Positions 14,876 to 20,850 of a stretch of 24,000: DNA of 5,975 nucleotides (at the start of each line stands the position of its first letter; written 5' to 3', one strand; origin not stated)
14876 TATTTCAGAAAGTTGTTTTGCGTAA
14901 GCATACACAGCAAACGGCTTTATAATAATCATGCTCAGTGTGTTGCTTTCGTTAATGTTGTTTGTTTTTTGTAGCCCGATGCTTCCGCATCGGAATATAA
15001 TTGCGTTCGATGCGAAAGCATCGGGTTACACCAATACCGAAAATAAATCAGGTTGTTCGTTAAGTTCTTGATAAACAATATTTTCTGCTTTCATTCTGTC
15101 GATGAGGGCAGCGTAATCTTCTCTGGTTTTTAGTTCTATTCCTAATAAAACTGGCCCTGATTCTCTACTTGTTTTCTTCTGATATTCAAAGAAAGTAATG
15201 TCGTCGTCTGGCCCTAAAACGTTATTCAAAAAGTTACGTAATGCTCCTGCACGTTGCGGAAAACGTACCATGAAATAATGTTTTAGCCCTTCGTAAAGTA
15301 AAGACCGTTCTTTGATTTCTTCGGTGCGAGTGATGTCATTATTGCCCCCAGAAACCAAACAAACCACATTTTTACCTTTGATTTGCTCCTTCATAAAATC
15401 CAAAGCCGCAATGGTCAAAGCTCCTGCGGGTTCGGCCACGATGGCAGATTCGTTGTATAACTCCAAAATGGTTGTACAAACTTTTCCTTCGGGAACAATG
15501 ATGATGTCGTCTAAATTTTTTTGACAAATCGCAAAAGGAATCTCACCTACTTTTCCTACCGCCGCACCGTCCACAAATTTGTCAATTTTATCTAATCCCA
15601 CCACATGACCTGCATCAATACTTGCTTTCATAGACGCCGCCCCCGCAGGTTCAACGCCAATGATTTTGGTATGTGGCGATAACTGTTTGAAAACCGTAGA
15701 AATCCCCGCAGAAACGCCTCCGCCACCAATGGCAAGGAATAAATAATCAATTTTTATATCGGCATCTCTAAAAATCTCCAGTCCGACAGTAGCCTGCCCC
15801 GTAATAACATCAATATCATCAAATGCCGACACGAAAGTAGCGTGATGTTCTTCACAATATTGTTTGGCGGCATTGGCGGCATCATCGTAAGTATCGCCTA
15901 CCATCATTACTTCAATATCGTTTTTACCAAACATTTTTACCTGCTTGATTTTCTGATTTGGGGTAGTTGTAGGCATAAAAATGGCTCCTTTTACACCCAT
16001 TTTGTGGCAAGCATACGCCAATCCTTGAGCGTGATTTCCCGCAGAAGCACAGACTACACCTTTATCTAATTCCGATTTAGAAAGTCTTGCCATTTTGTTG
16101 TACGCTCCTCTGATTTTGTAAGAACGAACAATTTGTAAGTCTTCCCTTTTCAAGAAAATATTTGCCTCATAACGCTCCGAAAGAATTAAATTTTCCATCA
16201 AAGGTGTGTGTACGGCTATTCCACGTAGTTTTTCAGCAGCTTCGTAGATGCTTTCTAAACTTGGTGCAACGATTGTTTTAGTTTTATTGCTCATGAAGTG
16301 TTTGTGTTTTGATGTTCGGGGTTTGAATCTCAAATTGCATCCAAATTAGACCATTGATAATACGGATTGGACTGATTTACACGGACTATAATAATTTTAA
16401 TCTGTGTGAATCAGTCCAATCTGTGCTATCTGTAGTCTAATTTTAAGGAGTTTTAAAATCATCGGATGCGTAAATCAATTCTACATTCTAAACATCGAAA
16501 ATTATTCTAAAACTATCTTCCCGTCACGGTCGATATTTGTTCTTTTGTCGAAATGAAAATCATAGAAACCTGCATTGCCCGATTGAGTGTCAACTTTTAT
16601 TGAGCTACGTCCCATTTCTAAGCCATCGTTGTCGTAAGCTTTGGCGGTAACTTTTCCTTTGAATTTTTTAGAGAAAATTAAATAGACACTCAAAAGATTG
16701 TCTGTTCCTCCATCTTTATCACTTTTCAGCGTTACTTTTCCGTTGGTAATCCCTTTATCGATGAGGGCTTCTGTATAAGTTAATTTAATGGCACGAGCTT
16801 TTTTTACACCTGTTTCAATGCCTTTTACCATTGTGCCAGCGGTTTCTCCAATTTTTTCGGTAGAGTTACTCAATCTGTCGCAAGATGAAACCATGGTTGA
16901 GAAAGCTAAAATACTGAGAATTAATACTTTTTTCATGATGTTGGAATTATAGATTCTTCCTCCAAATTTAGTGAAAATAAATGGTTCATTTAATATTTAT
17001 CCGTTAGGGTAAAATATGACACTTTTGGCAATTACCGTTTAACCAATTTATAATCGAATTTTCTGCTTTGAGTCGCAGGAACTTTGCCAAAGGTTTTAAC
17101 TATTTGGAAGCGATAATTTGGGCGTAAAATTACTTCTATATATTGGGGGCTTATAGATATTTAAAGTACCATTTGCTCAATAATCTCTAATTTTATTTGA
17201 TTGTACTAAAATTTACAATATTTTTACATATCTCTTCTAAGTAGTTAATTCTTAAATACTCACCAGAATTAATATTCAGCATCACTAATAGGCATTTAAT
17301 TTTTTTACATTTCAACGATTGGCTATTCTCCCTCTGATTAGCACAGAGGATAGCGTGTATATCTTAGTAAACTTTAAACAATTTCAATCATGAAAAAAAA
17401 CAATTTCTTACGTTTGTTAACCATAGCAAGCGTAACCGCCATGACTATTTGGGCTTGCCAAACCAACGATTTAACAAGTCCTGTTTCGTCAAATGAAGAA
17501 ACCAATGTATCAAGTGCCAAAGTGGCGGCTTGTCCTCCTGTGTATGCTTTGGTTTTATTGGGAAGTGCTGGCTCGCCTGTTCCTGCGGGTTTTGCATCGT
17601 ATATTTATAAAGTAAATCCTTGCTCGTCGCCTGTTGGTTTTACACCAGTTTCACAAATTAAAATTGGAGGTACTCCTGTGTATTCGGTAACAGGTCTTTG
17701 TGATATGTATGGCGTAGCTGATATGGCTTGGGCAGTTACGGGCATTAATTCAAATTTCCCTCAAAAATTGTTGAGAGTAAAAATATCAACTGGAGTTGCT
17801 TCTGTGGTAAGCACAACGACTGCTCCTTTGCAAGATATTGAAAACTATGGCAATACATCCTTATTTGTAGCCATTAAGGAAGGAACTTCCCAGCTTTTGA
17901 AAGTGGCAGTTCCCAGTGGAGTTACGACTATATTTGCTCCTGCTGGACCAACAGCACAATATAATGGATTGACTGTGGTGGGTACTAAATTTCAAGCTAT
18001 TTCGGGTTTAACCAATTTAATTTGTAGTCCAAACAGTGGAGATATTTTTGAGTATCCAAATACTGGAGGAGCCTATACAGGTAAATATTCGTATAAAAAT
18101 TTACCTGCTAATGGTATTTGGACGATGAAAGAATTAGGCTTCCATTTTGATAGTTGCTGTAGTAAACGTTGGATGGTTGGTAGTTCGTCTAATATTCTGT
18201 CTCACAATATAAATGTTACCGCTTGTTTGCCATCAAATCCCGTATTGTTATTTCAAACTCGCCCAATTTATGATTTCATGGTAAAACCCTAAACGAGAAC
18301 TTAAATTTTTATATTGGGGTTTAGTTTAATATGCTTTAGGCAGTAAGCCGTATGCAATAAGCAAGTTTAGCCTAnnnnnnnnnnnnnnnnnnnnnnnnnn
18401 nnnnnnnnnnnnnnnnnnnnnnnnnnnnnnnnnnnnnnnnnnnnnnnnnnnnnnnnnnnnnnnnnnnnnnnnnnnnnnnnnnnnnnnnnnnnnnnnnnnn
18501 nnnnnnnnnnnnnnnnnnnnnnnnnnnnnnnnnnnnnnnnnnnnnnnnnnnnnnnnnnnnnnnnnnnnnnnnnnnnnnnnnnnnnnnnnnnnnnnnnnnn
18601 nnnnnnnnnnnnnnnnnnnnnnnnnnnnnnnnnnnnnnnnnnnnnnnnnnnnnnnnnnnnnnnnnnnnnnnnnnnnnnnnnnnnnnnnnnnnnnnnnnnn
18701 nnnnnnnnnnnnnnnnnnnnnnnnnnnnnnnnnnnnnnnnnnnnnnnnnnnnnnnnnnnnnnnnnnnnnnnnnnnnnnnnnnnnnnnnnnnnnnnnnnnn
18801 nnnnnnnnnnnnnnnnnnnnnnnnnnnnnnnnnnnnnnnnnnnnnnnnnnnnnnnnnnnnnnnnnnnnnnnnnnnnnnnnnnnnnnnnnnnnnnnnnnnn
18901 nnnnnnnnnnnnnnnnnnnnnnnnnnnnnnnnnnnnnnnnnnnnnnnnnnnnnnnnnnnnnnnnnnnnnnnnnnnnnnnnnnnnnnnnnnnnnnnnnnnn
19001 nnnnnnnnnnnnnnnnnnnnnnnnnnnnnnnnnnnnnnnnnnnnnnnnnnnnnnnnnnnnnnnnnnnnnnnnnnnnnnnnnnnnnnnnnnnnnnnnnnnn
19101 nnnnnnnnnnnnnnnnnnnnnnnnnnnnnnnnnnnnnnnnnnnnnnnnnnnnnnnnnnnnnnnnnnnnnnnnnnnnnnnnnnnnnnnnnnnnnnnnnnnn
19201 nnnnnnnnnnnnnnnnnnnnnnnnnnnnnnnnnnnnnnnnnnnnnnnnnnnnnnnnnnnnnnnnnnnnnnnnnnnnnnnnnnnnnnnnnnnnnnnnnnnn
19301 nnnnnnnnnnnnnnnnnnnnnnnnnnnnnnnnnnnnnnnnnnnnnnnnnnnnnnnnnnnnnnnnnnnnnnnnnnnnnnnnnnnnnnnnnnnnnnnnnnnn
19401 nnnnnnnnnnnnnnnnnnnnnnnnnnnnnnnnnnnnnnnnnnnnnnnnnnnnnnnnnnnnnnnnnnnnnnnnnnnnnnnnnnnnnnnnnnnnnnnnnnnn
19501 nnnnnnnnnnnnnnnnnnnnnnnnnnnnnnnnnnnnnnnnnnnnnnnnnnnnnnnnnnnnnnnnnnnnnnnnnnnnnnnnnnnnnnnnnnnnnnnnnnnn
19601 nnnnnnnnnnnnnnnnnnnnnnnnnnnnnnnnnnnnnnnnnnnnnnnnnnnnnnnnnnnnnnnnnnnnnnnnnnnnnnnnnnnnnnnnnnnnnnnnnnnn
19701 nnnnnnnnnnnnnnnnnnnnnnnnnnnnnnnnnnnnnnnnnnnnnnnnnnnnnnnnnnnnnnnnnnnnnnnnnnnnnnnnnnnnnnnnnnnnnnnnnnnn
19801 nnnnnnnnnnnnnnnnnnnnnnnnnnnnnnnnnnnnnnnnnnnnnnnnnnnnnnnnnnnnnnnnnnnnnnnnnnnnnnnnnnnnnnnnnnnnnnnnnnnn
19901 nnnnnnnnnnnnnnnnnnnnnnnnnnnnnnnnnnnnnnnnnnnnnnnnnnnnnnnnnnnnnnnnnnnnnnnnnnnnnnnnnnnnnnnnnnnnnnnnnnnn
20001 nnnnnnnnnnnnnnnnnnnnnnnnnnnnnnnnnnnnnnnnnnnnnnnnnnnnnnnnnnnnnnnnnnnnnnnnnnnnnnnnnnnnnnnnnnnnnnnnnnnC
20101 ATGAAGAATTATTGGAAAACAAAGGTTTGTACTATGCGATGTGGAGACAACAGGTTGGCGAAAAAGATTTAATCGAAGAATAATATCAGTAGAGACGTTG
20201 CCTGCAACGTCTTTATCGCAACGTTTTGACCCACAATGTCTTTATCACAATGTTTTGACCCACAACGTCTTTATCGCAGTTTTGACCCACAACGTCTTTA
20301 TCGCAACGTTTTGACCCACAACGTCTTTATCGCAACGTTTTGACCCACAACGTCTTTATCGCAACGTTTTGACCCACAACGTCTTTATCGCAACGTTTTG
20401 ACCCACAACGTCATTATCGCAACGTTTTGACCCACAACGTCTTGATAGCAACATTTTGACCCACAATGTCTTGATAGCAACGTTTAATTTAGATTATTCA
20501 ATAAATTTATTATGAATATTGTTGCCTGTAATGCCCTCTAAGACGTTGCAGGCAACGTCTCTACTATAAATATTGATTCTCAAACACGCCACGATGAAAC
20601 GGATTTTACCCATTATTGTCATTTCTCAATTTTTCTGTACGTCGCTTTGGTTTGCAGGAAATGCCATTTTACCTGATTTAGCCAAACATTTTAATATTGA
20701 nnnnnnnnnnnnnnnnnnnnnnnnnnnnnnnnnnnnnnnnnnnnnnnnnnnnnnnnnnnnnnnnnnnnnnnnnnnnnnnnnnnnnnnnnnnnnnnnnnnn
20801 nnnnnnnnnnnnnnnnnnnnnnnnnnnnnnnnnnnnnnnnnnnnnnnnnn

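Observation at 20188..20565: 378-bp intergenic element: about 9.8 tandem 29-bp CAACGT repeats bracketed by a perfect 26-bp inverted repeat made of self-folding hairpins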

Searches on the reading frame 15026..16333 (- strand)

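Call 7: search_protein_families(library=ncbifam, proteins=[window:15026-16333:-])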
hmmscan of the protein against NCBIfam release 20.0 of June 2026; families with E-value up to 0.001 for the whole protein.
window:15026-16333:- (435 aa): 43 families (the best 25 are shown)
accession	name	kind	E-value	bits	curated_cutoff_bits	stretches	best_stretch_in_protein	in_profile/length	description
TIGR02079.1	THD1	equivalog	8.5e-193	640.7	440.55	1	28-435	2-410/410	threonine ammonia-lyase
NF006390.0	PRK08639.1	equivalog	4.1e-192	638.7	421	1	25-435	8-418/418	threonine ammonia-lyase IlvA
NF006674.0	PRK09224.1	subfamily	3e-111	372.6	577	1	35-426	18-405/508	threonine ammonia-lyase IlvA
TIGR01124.1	ilvA_2Cterm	equivalog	6.5e-109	364.8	411.3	1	36-426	11-397/499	threonine ammonia-lyase, biosynthetic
NF009130.0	PRK12483.1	subfamily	6.5e-100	335.2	801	1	21-424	18-416/521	threonine ammonia-lyase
TIGR01127.1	ilvA_1Cterm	equivalog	3.2e-89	299.6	378.75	1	43-406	1-363/380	threonine ammonia-lyase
NF005600.0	PRK07334.1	equivalog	3.7e-87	292.6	496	1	23-420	9-403/408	threonine ammonia-lyase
NF006389.0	PRK08638.1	equivalog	2.2e-79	266.8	453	1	25-342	10-325/333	bifunctional threonine ammonia-lyase/L-serine ammonia-lyase TdcB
NF005292.0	PRK06815.1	equivalog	5.8e-76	255.6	371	1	27-336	6-312/320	threonine/serine dehydratase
NF005680.0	PRK07476.1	equivalog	2.2e-72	243.8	413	1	25-340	6-319/326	hydroxyectoine utilization dehydratase EutB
NF005454.0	PRK07048.1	equivalog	2.3e-70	237.3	452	1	21-340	4-319/324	threo-3-hydroxy-L-aspartate ammonia-lyase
NF006094.0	PRK08246.1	subfamily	6.2e-62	209.8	331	1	26-336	7-308/310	serine/threonine dehydratase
TIGR02991.1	ectoine_eutB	equivalog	1e-61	208.7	413.35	1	25-335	2-309/317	hydroxyectoine utilization dehydratase EutB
NF006455.0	PRK08813.1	equivalog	2.3e-54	185.1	489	1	22-335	19-313/374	threonine dehydratase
NF045641.2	BHydaspDhtseBhcB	equivalog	7.2e-54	183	550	1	24-336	2-309/312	beta-hydroxyaspartate dehydratase BhcB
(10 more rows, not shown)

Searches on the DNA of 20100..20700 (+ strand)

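Call 36: search_rna_families(source=window, start=20100, end=20700, threshold=evalue, max_evalue=10)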
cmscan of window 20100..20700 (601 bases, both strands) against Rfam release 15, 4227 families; matches with E-value up to 10: 6.
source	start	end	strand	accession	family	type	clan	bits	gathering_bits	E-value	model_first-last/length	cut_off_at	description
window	20451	20558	-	RF04278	MIR4372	Gene; miRNA;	CL00145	18.5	100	2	1-123/123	no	MIR4372 microRNA precursor family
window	20490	20586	-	RF00885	MIR821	Gene; miRNA;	-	16.5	249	1.2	1-275/275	no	MIR821 microRNA precursor family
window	20533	20573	-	RF01762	whalefall-1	Gene; sRNA;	-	15.3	37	0.41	1-56/56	no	Whalefall-1 RNA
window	20541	20632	+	RF02696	Teg49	Gene; sRNA;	-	15.3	186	9.2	1-196/196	no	Teg49 sRNA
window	20521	20556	-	RF03668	mir-1788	Gene; miRNA;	-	14.2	57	4.6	23-56/77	no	mir-1788 microRNA precursor family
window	20103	20131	+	RF02126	GHRLOS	Gene; lncRNA;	-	11.2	48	4.1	42-70/70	no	Ghrelin opposite strand RNA conserved region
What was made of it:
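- On Rfam structured RNA families: The best sub-threshold hit was whalefall-1, at 15.3 bits against 37 (call 36).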

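Call 78: search_dna_similar(query=window:20176-20580:+, collection=plasmids, mode=distant, max_rows=10)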
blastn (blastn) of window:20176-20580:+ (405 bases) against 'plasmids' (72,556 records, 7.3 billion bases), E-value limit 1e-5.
No match.
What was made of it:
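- On Iteron / partition-site array: No plasmid match was found (call 78).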

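Call 79: search_dna_similar(query=window:20176-20580:+, collection=phages, mode=distant, max_rows=10)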
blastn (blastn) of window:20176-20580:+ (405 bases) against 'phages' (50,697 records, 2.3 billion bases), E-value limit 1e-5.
No match.
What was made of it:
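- No plasmid or phage match was found (calls 78, 79).
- Tried and rejected: Plasmid and phage blastn gave none (calls 78, 79).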
